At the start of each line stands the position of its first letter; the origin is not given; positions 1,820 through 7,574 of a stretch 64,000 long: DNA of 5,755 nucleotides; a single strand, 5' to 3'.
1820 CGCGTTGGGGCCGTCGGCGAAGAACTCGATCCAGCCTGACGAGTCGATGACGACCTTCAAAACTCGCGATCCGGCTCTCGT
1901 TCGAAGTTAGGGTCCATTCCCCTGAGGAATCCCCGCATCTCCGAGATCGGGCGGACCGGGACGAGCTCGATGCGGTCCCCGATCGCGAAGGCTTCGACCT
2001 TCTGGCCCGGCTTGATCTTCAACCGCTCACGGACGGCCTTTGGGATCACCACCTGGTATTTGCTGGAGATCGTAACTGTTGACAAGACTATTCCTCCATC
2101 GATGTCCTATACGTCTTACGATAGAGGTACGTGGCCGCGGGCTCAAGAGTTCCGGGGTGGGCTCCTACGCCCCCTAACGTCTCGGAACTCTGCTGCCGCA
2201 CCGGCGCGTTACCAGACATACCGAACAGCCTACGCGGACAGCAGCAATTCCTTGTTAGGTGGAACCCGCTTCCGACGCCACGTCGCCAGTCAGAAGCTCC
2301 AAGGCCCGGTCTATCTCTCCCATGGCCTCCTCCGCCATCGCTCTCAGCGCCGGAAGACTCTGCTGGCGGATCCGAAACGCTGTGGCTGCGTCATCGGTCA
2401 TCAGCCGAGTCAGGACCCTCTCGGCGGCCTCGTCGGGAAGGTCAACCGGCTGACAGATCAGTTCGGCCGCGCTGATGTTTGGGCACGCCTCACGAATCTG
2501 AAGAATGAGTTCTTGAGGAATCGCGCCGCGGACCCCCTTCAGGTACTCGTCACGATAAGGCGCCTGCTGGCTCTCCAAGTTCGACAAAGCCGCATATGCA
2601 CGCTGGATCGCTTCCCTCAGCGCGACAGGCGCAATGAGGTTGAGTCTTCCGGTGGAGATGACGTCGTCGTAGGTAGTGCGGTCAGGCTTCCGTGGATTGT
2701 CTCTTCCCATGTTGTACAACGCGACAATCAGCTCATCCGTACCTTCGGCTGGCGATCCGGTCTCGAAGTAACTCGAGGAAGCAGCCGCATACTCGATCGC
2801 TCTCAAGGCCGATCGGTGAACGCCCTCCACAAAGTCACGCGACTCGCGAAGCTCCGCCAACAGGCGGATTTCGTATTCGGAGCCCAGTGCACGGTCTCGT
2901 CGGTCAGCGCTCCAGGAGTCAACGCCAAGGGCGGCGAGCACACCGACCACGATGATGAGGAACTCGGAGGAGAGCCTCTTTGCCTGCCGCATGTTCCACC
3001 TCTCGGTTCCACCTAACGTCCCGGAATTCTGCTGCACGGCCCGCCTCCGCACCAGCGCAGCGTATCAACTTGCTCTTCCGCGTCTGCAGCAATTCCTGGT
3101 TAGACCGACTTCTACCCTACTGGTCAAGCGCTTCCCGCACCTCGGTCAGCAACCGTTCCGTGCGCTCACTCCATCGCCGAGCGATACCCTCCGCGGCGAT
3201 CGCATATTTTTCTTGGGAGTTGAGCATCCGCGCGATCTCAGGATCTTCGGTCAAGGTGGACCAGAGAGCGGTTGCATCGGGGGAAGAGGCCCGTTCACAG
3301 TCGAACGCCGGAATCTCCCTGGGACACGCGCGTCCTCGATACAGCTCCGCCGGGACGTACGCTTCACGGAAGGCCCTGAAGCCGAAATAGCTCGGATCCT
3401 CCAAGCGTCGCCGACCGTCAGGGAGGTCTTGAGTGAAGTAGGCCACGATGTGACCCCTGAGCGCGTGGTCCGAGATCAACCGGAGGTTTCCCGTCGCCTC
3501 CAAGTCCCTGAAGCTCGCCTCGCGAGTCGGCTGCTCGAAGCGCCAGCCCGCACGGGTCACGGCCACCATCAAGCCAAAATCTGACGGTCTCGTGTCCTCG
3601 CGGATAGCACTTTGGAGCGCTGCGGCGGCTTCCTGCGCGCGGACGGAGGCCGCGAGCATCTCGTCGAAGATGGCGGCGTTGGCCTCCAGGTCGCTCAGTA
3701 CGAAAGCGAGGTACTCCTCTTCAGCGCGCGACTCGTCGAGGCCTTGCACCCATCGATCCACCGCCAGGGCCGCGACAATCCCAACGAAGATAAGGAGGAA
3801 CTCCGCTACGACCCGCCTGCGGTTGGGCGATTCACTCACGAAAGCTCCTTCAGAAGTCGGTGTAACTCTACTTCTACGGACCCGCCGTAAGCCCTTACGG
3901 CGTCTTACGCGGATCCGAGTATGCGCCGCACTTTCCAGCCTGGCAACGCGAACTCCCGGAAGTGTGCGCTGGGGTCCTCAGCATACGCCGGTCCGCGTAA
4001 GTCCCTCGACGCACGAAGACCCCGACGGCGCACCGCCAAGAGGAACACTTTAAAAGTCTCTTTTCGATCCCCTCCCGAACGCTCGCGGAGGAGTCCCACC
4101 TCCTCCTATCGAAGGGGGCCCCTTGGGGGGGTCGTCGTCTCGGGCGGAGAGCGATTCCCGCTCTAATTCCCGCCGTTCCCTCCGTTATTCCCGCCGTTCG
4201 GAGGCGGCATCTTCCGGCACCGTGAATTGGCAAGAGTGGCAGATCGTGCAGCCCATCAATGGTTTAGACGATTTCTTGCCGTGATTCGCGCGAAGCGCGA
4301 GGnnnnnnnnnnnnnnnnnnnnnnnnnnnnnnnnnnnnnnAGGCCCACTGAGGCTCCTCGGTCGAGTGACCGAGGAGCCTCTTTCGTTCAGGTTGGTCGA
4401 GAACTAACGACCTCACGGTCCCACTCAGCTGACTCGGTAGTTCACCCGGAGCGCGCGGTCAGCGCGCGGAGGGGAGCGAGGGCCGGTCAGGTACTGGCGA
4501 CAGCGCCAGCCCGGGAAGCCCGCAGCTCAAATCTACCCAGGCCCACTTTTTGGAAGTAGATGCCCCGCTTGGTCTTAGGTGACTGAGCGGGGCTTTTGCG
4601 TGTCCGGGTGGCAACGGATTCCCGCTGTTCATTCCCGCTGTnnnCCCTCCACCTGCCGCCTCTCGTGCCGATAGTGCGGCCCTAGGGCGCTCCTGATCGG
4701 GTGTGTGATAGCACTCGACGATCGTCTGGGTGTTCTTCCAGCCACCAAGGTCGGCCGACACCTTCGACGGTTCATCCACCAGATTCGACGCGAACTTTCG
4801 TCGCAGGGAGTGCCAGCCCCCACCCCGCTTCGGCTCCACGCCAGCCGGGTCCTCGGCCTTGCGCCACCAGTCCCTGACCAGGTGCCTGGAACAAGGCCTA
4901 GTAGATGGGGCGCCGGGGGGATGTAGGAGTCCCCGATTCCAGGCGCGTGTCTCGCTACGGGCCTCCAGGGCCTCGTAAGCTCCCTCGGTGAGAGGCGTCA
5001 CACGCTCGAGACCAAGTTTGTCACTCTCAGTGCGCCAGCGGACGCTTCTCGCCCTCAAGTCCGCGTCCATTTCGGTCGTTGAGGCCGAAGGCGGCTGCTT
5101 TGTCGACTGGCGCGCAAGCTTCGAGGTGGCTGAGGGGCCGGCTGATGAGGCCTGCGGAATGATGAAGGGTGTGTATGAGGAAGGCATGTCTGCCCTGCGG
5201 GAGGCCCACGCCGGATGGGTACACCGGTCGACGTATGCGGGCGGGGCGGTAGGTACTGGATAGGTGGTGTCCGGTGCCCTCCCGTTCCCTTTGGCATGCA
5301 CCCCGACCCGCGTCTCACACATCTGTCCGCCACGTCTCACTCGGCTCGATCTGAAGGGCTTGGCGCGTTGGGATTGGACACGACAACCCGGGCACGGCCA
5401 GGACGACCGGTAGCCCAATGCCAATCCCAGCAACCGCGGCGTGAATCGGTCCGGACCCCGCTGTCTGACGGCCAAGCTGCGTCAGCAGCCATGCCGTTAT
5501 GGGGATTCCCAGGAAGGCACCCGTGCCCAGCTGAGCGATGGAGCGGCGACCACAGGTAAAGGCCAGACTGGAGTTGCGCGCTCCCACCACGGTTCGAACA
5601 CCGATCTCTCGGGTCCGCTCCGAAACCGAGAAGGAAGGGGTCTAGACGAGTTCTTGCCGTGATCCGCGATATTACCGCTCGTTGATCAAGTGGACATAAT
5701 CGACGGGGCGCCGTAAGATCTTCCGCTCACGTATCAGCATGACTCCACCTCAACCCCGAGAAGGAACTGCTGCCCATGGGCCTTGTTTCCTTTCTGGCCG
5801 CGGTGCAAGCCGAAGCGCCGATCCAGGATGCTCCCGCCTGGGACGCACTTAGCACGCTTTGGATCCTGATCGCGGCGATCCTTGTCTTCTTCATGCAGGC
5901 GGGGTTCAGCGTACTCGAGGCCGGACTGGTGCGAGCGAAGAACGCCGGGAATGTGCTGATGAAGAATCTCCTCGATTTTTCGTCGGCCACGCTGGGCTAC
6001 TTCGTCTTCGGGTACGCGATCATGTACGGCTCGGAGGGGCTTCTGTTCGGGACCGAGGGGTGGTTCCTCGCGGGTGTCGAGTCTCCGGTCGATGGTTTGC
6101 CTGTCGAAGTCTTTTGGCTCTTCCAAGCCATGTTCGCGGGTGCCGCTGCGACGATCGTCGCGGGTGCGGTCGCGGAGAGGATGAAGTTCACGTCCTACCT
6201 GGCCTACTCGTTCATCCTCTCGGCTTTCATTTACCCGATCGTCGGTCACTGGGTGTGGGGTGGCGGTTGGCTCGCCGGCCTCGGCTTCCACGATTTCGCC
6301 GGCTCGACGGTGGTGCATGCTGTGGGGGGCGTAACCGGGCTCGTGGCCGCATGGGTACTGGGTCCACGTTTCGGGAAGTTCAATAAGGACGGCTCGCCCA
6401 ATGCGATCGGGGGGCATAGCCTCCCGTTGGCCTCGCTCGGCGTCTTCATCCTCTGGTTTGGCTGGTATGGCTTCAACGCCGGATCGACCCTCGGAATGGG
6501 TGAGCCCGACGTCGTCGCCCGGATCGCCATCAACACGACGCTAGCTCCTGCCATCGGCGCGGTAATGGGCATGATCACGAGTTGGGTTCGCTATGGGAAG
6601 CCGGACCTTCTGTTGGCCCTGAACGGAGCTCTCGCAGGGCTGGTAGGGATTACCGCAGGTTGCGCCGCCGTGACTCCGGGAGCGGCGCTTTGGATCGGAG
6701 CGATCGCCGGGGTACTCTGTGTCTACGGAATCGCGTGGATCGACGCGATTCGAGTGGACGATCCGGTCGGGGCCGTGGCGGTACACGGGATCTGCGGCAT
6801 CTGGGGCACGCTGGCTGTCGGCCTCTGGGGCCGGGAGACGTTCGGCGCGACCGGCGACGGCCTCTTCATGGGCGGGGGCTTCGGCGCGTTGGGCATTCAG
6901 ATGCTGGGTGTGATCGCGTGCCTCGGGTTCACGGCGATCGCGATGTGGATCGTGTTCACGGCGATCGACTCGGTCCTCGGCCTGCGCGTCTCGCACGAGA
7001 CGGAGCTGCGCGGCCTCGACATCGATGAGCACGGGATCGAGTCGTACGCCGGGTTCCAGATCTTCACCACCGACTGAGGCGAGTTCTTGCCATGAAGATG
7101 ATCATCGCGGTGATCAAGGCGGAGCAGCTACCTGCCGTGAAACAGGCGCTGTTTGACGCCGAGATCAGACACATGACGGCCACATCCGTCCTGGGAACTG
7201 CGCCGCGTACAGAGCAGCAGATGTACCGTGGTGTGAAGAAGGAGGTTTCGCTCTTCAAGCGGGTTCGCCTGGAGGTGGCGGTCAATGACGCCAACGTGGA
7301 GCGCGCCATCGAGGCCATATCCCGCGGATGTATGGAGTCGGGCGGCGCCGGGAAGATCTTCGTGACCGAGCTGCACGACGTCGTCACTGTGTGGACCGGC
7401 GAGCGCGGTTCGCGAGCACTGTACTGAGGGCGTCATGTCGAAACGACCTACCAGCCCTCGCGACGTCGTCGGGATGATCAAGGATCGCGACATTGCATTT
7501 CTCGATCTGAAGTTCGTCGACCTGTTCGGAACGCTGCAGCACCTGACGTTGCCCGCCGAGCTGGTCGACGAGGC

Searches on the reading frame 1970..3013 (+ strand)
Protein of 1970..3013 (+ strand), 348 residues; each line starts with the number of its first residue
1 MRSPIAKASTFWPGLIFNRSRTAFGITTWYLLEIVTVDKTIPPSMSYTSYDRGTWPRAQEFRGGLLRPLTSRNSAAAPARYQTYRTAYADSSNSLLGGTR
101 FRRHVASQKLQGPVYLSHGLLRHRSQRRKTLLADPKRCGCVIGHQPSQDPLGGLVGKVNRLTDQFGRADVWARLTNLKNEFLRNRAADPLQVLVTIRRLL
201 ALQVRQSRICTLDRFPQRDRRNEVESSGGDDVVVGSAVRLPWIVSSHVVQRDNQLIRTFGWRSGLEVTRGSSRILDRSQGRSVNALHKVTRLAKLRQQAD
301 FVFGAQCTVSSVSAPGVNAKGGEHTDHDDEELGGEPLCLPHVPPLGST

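Call 67: search_protein_families(library=pfam, proteins=[window:1970-3013:+], max_evalue=0.001)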
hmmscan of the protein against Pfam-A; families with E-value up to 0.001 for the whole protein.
window:1970-3013:+ (348 aa): 0 families

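Call 88: find_encoding_contigs(protein=window:1970-3013:+, flank=10000, max_places=2)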
Protein window:1970-3013:+ (348 aa): no gene with exactly this product is on record in the collection.

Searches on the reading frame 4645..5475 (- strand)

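Call 67: search_protein_families(library=pfam, proteins=[window:4645-5475:-], max_evalue=0.001)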
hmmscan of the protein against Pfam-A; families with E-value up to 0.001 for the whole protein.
window:4645-5475:- (277 aa): 1 family
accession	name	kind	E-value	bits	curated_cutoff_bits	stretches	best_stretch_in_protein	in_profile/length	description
PF00589.27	Phage_integrase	-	9.7e-07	29.2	27.1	1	139-261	48-170/172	Phage integrase family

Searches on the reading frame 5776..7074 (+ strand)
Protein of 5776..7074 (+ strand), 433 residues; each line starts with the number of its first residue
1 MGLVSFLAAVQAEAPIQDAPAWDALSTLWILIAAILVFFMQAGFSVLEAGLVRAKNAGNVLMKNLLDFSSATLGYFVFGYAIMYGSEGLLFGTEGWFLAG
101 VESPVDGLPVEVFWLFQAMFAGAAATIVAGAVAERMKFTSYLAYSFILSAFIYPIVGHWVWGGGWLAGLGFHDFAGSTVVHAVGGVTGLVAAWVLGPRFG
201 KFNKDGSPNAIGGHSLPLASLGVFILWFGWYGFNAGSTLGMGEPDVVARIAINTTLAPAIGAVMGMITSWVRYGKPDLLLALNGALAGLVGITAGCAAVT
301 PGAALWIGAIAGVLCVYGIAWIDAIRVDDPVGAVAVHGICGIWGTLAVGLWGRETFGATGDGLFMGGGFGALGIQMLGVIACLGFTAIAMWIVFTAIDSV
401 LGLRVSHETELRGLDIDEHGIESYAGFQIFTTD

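Call 67: search_protein_families(library=pfam, proteins=[window:5776-7074:+], max_evalue=0.001)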
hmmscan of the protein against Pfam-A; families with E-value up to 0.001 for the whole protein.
window:5776-7074:+ (433 aa): 1 family
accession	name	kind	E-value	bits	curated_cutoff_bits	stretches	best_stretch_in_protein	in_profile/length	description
PF00909.26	Ammonium_transp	-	1.2e-128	429.7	23.2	1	28-424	1-399/399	Ammonium Transporter Family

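Call 89: find_encoding_contigs(protein=window:5776-7074:+, flank=10000, max_places=2)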
Protein window:5776-7074:+ (433 aa): 5 contigs read that carry it; 2 places shown.
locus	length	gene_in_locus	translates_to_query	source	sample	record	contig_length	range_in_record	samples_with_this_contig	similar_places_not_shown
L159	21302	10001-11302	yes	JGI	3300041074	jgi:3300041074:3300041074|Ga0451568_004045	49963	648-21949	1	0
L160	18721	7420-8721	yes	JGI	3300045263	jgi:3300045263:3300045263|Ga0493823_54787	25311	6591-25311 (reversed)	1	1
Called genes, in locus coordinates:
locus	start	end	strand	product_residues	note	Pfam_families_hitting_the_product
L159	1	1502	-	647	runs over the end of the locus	PF00122:E1-E2_ATPase, PF00702:Hydrolase, PF12710:HAD (weak), PF08282:Hydrolase_3 (faint)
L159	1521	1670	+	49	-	-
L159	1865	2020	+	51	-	-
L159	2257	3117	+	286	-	-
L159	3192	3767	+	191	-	PF02517:Rce1-like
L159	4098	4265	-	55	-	-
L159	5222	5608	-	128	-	-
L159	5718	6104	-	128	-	PF01850:PIN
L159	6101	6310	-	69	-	PF04014:MazE_antitoxin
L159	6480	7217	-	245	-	-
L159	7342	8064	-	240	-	-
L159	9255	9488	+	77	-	PF10604:Polyketide_cyc2 (weak)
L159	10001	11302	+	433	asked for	PF00909:Ammonium_transp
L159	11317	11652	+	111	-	PF00543:P-II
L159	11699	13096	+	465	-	PF03951:Gln-synt_N, PF00120:Gln-synt_C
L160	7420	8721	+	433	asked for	PF00909:Ammonium_transp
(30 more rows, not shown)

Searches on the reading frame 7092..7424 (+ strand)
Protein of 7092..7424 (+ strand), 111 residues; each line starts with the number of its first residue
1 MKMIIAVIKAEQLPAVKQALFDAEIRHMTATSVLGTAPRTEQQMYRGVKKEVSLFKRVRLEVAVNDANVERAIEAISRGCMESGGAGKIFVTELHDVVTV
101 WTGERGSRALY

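Call 67: search_protein_families(library=pfam, proteins=[window:7092-7424:+], max_evalue=0.001)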
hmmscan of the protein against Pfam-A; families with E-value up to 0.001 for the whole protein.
window:7092-7424:+ (111 aa): 1 family
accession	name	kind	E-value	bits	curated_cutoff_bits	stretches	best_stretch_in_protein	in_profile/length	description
PF00543.27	P-II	-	4e-19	69.3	25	1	1-104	1-102/102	Nitrogen regulatory protein P-II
